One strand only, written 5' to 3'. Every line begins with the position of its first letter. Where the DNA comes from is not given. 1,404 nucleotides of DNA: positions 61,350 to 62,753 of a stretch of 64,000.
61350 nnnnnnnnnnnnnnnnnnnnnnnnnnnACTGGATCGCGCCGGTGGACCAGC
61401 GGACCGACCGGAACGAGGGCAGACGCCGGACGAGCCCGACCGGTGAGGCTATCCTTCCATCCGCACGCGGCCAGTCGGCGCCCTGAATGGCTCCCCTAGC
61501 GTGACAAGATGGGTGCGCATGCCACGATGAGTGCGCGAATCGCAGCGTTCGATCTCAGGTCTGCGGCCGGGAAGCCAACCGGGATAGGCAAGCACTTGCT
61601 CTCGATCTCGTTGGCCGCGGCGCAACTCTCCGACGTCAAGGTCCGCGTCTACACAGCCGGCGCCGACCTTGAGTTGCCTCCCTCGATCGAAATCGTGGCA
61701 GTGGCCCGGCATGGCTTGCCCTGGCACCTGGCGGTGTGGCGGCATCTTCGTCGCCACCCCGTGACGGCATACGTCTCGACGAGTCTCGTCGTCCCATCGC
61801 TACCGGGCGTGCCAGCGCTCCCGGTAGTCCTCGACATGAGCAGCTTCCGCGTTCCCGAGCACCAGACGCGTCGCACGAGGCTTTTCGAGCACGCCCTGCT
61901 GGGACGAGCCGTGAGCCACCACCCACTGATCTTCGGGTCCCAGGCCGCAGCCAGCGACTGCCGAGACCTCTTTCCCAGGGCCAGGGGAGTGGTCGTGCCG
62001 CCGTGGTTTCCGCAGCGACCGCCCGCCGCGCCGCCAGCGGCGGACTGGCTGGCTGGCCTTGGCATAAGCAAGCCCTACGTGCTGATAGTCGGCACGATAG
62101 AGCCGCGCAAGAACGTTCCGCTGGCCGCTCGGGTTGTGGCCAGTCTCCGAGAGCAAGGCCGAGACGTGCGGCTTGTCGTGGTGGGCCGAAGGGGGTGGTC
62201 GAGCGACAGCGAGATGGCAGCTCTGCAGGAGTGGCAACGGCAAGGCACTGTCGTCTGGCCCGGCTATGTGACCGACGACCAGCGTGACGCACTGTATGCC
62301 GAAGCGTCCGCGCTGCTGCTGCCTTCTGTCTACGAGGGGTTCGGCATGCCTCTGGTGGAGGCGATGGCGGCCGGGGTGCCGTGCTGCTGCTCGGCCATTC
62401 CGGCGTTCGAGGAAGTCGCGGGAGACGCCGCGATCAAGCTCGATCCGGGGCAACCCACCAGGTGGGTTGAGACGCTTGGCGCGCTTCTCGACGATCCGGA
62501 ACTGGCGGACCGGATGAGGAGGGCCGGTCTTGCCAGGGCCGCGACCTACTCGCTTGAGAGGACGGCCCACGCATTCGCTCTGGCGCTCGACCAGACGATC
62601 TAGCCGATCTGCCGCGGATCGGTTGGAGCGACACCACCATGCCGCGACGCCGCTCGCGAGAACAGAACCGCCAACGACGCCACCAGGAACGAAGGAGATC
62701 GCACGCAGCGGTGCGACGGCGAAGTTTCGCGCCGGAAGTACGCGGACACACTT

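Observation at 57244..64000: Two Wzy_C (O-antigen ligase/polymerase-like) proteins, each with a Pro/Thr/Ala linker encoded by perfect short DNA tandem repeats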

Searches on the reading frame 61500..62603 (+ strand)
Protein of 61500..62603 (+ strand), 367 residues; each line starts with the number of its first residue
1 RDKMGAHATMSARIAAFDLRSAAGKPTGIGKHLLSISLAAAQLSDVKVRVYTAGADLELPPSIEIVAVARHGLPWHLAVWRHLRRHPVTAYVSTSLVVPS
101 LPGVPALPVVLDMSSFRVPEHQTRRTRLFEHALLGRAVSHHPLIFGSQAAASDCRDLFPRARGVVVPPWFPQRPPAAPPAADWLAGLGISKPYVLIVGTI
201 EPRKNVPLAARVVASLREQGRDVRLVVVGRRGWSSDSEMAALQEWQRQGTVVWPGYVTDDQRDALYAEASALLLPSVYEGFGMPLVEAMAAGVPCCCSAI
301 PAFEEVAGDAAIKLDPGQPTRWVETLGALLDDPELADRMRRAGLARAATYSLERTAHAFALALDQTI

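Call 11: search_protein_families(library=pfam, proteins=[window:61500-62603:+], max_evalue=0.001)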
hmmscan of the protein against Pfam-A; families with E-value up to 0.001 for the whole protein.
window:61500-62603:+ (367 aa): 4 families
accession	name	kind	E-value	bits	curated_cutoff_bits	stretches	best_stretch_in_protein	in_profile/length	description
PF00534.26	Glycos_transf_1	-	1.7e-29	103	26.4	1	191-343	15-169/172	Glycosyl transferases group 1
PF13692.12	Glyco_trans_1_4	-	3.2e-25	89.5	27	1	192-332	2-142/142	Glycosyl transferases group 1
PF20706.3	GT4-conflict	-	2e-16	60.4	26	1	179-299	193-312/385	Family 4 Glycosyltransferase in conflict systems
PF13524.12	Glyco_trans_1_2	-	1.9e-06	28.3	25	1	211-350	4-133/144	Glycosyl transferase-like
